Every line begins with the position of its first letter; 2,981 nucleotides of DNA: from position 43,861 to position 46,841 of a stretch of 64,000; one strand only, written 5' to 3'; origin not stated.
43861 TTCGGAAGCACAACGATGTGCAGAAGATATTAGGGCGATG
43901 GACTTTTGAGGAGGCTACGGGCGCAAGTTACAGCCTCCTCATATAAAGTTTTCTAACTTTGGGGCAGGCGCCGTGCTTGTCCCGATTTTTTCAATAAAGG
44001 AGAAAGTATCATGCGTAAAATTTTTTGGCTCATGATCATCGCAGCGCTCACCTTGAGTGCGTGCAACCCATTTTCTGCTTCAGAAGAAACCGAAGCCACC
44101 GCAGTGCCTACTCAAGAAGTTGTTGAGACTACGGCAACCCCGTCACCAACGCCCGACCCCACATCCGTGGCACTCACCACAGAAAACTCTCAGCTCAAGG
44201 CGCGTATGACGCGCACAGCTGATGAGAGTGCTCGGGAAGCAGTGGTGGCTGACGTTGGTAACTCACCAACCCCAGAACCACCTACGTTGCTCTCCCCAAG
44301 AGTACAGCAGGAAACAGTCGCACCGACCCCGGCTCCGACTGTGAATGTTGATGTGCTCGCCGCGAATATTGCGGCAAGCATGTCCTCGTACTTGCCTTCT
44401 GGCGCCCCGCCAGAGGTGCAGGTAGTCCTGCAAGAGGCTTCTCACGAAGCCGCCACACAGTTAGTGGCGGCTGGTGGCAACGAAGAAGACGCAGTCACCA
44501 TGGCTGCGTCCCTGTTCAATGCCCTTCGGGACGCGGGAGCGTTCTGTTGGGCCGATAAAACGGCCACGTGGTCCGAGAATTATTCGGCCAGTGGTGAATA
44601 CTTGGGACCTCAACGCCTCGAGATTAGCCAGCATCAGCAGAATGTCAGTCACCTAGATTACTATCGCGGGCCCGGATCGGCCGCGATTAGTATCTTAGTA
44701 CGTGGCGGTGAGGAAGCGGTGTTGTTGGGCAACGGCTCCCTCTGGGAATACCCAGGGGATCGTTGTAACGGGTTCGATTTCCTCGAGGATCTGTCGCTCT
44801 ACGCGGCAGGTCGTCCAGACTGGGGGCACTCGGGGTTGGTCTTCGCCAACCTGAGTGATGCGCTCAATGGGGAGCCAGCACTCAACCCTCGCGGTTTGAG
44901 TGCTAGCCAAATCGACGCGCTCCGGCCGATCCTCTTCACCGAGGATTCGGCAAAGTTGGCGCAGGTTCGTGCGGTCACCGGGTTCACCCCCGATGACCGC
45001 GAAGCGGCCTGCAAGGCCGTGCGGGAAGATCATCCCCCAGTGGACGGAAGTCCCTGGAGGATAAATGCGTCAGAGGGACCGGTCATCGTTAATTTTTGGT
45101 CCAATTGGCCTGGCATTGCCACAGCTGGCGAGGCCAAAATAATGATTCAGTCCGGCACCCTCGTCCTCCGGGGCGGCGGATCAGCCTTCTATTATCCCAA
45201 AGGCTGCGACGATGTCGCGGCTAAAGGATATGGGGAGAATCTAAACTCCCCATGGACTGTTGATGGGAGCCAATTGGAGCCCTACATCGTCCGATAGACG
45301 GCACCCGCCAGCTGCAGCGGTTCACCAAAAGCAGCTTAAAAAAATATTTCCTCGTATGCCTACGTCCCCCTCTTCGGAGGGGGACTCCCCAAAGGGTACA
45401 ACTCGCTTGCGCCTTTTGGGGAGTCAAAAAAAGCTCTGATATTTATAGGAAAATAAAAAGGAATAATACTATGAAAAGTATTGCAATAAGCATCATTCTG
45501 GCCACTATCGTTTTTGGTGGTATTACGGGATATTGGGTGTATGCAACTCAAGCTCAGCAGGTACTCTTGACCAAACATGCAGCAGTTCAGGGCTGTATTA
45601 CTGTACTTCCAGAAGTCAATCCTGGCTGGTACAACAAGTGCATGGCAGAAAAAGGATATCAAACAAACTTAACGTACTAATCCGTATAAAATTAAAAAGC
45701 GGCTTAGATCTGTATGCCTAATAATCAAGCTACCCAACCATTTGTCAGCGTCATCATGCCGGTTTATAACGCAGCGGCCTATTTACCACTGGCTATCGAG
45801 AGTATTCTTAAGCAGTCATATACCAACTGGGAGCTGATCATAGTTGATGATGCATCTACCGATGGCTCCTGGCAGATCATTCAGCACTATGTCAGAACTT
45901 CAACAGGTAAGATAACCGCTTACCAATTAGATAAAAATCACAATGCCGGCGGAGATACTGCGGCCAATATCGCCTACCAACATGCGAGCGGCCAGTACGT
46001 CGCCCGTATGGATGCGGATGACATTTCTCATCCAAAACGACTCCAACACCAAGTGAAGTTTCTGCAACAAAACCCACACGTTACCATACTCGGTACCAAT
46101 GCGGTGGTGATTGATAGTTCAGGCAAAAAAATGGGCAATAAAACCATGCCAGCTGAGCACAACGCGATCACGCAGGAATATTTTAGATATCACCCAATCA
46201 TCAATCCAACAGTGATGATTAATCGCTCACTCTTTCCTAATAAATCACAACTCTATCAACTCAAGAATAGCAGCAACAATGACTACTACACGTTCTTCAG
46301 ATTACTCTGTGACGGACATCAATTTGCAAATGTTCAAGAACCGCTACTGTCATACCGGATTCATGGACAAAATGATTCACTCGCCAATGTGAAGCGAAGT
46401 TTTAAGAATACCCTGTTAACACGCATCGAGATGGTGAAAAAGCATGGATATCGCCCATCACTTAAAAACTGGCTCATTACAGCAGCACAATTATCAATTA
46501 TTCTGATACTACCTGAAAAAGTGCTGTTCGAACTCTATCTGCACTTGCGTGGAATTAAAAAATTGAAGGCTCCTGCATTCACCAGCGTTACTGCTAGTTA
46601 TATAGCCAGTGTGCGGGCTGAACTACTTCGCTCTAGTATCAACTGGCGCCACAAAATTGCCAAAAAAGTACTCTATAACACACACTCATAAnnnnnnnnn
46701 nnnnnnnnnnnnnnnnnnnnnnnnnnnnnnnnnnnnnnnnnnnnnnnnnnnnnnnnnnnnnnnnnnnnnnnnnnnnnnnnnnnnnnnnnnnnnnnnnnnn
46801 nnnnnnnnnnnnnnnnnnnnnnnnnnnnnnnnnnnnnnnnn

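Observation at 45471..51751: Candidate surface-protein O-glycosylation module: GT2 translationally coupled to a giant YfhO-like GT-C, next to an LTD surface protein with Pro/Thr linkers and VanZ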

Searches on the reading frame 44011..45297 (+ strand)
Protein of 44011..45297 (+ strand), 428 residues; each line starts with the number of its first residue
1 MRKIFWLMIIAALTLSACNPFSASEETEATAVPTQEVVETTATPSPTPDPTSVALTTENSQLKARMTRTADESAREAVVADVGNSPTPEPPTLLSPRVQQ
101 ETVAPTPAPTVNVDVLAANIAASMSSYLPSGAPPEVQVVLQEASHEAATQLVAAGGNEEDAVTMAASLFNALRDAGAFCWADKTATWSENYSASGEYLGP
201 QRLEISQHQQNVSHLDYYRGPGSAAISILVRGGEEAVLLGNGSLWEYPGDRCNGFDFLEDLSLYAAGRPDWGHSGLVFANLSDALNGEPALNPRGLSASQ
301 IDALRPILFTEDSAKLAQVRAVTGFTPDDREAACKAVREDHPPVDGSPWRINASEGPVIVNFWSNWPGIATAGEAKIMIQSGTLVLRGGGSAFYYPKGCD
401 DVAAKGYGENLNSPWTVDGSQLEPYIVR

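Call 3: search_protein_families(library=pfam, proteins=[window:44011-45297:+], max_evalue=0.01)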
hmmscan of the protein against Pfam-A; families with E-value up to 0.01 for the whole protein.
window:44011-45297:+ (428 aa): 0 families

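Call 4: search_protein_families(library=ncbifam, proteins=[window:44011-45297:+], max_evalue=0.01)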
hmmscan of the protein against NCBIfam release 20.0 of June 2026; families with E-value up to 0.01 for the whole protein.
window:44011-45297:+ (428 aa): 1 family
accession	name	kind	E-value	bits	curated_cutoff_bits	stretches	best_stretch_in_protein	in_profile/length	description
NF050142.1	PG1828_fam_lipo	equivalog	2.2e-05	25.1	50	1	1-44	1-47/59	PG1828 family lipoprotein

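Call 64: find_homologous_proteins(query=window:44011-45297:+, max_evalue=0.001)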
Query window:44011-45297:+ (428 aa): 2 proteins with E <= 0.001 among 8000 candidates.
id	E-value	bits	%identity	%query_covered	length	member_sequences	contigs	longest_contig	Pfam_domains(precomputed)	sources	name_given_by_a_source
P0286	5.7e-279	943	100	98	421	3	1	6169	-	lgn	-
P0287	1.0e-150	520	71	76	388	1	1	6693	-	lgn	-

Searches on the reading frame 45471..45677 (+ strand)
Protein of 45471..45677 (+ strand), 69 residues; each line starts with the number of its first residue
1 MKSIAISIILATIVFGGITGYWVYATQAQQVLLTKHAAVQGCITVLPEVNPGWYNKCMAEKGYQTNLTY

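Call 97: search_protein_families(library=pfam, proteins=[window:45471-45677:+], max_evalue=0.1)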
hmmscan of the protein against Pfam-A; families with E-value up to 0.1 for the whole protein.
window:45471-45677:+ (69 aa): 1 family
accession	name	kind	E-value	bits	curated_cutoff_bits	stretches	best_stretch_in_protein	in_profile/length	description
PF13567.11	DUF4131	-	0.097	12.8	31.6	1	4-52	34-82/165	Domain of unknown function (DUF4131)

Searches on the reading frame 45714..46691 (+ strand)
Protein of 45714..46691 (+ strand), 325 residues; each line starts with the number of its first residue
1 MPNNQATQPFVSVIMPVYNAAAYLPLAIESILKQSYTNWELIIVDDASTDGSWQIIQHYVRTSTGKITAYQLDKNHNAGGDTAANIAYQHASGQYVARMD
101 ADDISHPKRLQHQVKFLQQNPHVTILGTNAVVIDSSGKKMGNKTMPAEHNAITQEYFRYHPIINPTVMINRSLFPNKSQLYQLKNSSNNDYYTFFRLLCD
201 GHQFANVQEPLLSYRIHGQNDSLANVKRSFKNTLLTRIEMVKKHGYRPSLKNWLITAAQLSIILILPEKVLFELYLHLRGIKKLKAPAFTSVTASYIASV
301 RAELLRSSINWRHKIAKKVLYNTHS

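Call 3: search_protein_families(library=pfam, proteins=[window:45714-46691:+], max_evalue=0.01)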
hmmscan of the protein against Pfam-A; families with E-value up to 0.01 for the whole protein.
window:45714-46691:+ (325 aa): 4 families
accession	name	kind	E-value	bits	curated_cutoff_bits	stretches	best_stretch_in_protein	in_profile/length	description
PF00535.33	Glycos_transf_2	-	3e-34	118.8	23.3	1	12-162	1-152/168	Glycosyl transferase family 2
PF13641.12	Glyco_tranf_2_3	-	2.7e-12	47.6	27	1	9-140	2-131/230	Glycosyltransferase like family 2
PF10111.15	Glyco_tranf_2_2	-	4.9e-07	30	27.3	1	12-162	1-157/276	Glycosyltransferase like family 2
PF13704.12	Glyco_tranf_2_4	-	0.00014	22.7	27.5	1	19-106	2-85/98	Glycosyl transferase family 2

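Call 4: search_protein_families(library=ncbifam, proteins=[window:45714-46691:+], max_evalue=0.01)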
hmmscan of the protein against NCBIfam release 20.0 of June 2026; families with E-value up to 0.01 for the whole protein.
window:45714-46691:+ (325 aa): 22 families
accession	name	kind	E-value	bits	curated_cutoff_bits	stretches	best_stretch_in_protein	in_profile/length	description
NF053739.1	GlytfEpsEBac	equivalog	3.8e-42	144.1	450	1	9-234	1-218/265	glycosyltransferase EpsE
NF047683.1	TeichurnBiosyTuaG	equivalog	4.3e-36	124.8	400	1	6-234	3-223/252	teichuronic acid biosynthesis protein TuaG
NF007482.0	PRK10073.1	equivalog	8e-23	81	423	1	7-147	4-138/334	glycosyltransferase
NF007453.0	PRK10018.1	equivalog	2.8e-20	73.1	382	1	7-212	4-204/280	colanic acid biosynthesis glycosyltransferase WcaA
TIGR04017.1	WcaA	equivalog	2e-19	70.2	495.75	1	7-210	3-201/279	colanic acid biosynthesis glycosyltransferase WcaA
TIGR03937.1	PgaC_IcaA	equivalog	4.9e-17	62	422.3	1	4-130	40-163/407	poly-beta-1,6-N-acetyl-D-glucosamine synthase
NF050050.1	ProtGlycPglI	equivalog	1e-15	57.9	500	1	9-118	2-109/306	GalNAc(5)-diNAcBac-PP-undecaprenol beta-1,3-glucosyltransferase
TIGR03111.1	glyc2_xrt_Gpos1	hypoth_equivalog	3.3e-15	55.8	363.95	1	5-160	45-196/439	TIGR03111 family XrtG-associated glycosyltransferase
NF038302.1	EPS_HpsE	equivalog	1e-14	54.2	300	1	11-128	3-122/307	hormogonium polysaccharide biosynthesis glycosyltransferase HpsE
NF041875.1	EPS_EpsD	equivalog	1.1e-14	54.6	370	1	11-128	1-115/325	exopolysaccharide biosynthesis glycosyltransferase EpsD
NF007986.1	PRK10714.1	equivalog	3.8e-11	42.6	529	1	11-123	8-121/316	undecaprenyl-phosphate 4-deoxy-4-formamido-L-arabinose transferase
NF038299.1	EPS_HpsN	equivalog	2.9e-10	39.6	425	1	9-128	1-117/317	hormogonium polysaccharide biosynthesis glycosyltransferase HpsN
NF041394.1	GtaseAglG_Halo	equivalog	3e-09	36.6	440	1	11-128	3-118/304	glucosyl-dolichyl phosphate glucuronosyltransferase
TIGR03965.1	mycofact_glyco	equivalog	2.1e-08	33.5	280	1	7-135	72-196/467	mycofactocin biosynthesis glycosyltransferase MftF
TIGR04283.1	glyco_like_mftF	equivalog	1.4e-07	31.3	182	1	11-114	1-93/221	TIGR04283 family arsenosugar biosynthesis glycosyltransferase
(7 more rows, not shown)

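Call 24: search_solved_structures(query=window:45714-46691:+, max_evalue=0.001)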
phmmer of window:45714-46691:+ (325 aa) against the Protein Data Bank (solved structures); distinct sequences matched with E-value up to 0.001: 27.
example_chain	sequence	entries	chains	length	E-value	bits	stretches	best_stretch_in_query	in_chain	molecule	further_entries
2z87_A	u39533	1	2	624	1.7e-20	76.7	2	8-227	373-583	Chondroitin synthase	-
2z86_A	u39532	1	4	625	1.7e-20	76.7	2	8-227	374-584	Chondroitin synthase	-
5hea_A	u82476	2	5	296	2.9e-16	62.8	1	10-121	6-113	Putative glycosyltransferase (GalT1)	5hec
8vh7_A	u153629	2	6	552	9.2e-15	57.9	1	6-122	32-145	Heparosan synthase B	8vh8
8viw_A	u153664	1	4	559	9.4e-15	57.8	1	6-122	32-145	Heparosan synthase B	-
5tze_C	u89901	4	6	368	7.7e-13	51.5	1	12-131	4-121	Glycosyl transferase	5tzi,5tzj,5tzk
5tz8_A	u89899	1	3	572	1.8e-12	50.4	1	12-128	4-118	Glycosyl transferase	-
6p61_A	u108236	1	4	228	1.3e-10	44.2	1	7-136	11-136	Glycosyltransferase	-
6h1j_A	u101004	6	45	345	5.5e-10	42.2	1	9-131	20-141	Probable ss-1,3-N-acetylglucosaminyltransferase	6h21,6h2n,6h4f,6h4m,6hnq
3bcv_A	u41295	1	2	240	7.5e-10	41.7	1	9-105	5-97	Putative glycosyltransferase protein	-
6yv7_B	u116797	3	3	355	1.9e-09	40.4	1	7-118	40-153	Glycosyl transferase, family 2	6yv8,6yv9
6yv7_A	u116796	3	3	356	1.9e-09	40.4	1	7-118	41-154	Glycosyl transferase, family 2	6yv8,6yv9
1h7l_A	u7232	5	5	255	2.1e-09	40.3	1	9-126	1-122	SPORE COAT POLYSACCHARIDE BIOSYNTHESIS PROTEIN SPSA | PROTEIN (SPORE COAT POLYSACCHARIDE BIOSYNTHESIS PROTEIN SPSA)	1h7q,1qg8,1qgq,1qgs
8bz8_A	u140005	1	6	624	6.6e-08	35.4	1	11-127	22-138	Glycosyltransferase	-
8bz4_A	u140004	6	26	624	6.6e-08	35.4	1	11-127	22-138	Glycosyltransferase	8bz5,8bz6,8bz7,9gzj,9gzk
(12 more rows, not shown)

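Call 57: find_homologous_proteins(query=window:45714-46691:+, max_evalue=1e-20)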
Query window:45714-46691:+ (325 aa): 2796 proteins with E <= 1e-20 among 5217 candidates; the best 120 are listed.
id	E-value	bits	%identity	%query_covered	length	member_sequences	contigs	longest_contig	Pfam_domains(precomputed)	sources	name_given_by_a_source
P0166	6.3e-215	730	100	100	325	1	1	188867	PF10111.15,PF13641.13,PF00535.33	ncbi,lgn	ncbi:MAG: glycosyltransferase family 2 protein [Patescibacteria group bacterium]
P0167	4.4e-151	520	72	96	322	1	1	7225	PF10111.15,PF13641.13,PF00535.33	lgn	-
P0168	3.9e-133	461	67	94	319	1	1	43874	PF10111.15,PF13641.13,PF00535.33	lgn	-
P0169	6.2e-127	441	66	90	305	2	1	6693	PF10111.15,PF13641.13,PF00535.33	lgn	-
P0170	2.8e-123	429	65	92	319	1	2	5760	PF10111.15,PF00535.33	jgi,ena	jgi:glycosyltransferase involved in cell wall biosynthesis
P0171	1.9e-94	334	52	92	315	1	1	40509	PF10111.15,PF13506.14,PF13641.13,PF00535.33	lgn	-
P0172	4.5e-94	333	55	86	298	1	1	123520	PF13641.13,PF00535.33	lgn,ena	-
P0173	1.0e-91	325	52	88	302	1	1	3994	PF10111.15,PF13506.14,PF13641.13,PF00535.33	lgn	-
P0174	7.7e-90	319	52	86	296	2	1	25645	PF10111.15,PF13506.14,PF13641.13,PF00535.33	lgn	-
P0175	9.8e-90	319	53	84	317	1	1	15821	PF10111.15,PF13641.13,PF00535.33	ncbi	-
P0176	4.2e-89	317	53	90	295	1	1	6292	PF10111.15,PF13506.14,PF13641.13,PF00535.33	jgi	jgi:glycosyltransferase involved in cell wall biosynthesis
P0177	5.0e-89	317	51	89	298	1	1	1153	PF10111.15,PF13506.14,PF13641.13,PF00535.33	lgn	-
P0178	1.3e-88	315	52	87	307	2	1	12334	PF10111.15,PF13506.14,PF13641.13,PF00535.33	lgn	-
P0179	2.0e-88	315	49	89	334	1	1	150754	PF10111.15,PF13641.13,PF00535.33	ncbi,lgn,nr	ncbi:MAG: glycosyltransferase [Candidatus Pacebacteria bacterium]|nr:glycosyltransferase [Candidatus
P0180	2.7e-88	314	51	89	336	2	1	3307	PF10111.15,PF13506.14,PF13641.13,PF00535.33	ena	-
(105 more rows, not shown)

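Call 67: predict_structure(alignment_id=A4)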
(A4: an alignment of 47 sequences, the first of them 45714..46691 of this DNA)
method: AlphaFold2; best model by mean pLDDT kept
length: 325 residues; sequences in the alignment: 47
mean_pLDDT: 93.2   pTM: 0.85
mean pLDDT of the five models: 93.2, 92.8, 91.5, 89.3, 88.7
residues with pLDDT >= 90: 261; 70-90: 54; 50-70: 6; < 50: 4
segments of 3 or more residues with pLDDT < 50: 1-4
pLDDT, mean of each block of 10 residues (from residue 1): 69 97 98 98 97 98 95 90 96 97 98 98 98 96 97 96 97 89 93 97 98 91 90 97 98 97 95 91 75 83 92 86 79
secondary structure, 60 per line:
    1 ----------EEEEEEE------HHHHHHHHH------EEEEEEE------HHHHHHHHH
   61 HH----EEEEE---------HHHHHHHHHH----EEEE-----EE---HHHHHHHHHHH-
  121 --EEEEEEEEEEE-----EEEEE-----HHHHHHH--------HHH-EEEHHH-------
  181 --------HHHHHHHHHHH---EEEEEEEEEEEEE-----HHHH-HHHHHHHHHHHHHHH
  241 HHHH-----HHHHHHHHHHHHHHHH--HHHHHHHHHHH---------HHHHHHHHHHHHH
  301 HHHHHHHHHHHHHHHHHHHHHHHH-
elements in order: E11-17 H24-32 E39-45 H52-62 E67-71 H81-90 E95-98 H109-119 E123-133 E139-143 H149-155 E168-170 H189-199 E203-215 H221-224 H226-244 H250-265 H268-278 H288-324

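Call 69: fold_search(model_id=the predicted structure, library=pdb)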
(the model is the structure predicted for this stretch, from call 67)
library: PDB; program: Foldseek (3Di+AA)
matches with E <= 10: 1508; with E <= 0.001: 468
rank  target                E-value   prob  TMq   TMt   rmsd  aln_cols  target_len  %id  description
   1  2z86_B                3.2e-16  1.00  0.63  0.35   3.6       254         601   22  Crystal structure of chondroitin polymerase from Escherichia coli strain K4 (K4CP) complexed with UDP-GlcUA and UDP (released 2008-09-16)
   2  6p61_B                3.9e-16  1.00  0.53  0.87   2.9       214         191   23  Structure of a Glycosyltransferase from Leptospira borgpetersenii serovar Hardjo-bovis (strain JB197) (released 2019-07-10)
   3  2z87_A                4.7e-16  1.00  0.59  0.33   3.5       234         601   22  Crystal structure of chondroitin polymerase from Escherichia coli strain K4 (K4CP) complexed with UDP-GalNAc and UDP (released 2008-09-16)
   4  8viw_A                8.8e-16  1.00  0.55  0.34   2.2       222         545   21  Cryo-EM structure of heparosan synthase 2 from Pasteurella multocida with polysaccharide in the GlcNAc-T active site (released 2024-07-24)
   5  1h7l                  1.0e-15  1.00  0.55  0.73   3.4       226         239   22  dTDP-MAGNESIUM COMPLEX OF SPSA FROM BACILLUS SUBTILIS (released 2001-12-13)
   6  6p61_C                1.4e-15  1.00  0.51  0.84   3.1       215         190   23  Structure of a Glycosyltransferase from Leptospira borgpetersenii serovar Hardjo-bovis (strain JB197) (released 2019-07-10)
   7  1qg8                  2.4e-15  1.00  0.55  0.73   3.0       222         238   22  NATIVE (MAGNESIUM-CONTAINING) SPSA FROM BACILLUS SUBTILIS (released 2000-04-21)
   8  8vh8_A                2.7e-15  1.00  0.54  0.34   2.2       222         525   20  Crystal structure of heparosan synthase 2 from Pasteurella multocida at 2.85 A (released 2024-09-04)
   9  2z86_C                3.5e-15  1.00  0.64  0.35   2.8       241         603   22  Crystal structure of chondroitin polymerase from Escherichia coli strain K4 (K4CP) complexed with UDP-GlcUA and UDP (released 2008-09-16)
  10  2z86_D                3.7e-15  1.00  0.61  0.34   2.8       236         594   21  Crystal structure of chondroitin polymerase from Escherichia coli strain K4 (K4CP) complexed with UDP-GlcUA and UDP (released 2008-09-16)
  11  2z86_A                4.0e-15  1.00  0.63  0.36   3.0       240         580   20  Crystal structure of chondroitin polymerase from Escherichia coli strain K4 (K4CP) complexed with UDP-GlcUA and UDP (released 2008-09-16)
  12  2z87_B                4.0e-15  1.00  0.62  0.35   3.1       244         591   21  Crystal structure of chondroitin polymerase from Escherichia coli strain K4 (K4CP) complexed with UDP-GalNAc and UDP (released 2008-09-16)
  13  1h7q                  4.8e-15  1.00  0.53  0.70   3.6       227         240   20  dTDP-MANGANESE COMPLEX OF SPSA FROM BACILLUS SUBTILIS (released 2001-12-13)
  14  5hea_A                5.4e-15  1.00  0.56  0.65   8.4       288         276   21  CgT structure in hexamer (released 2016-08-31)
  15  9omk_B                6.9e-15  1.00  0.54  0.67   7.8       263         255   16  WrtF fucosyltransferase - trisaccharide acceptor (released 2025-10-29)
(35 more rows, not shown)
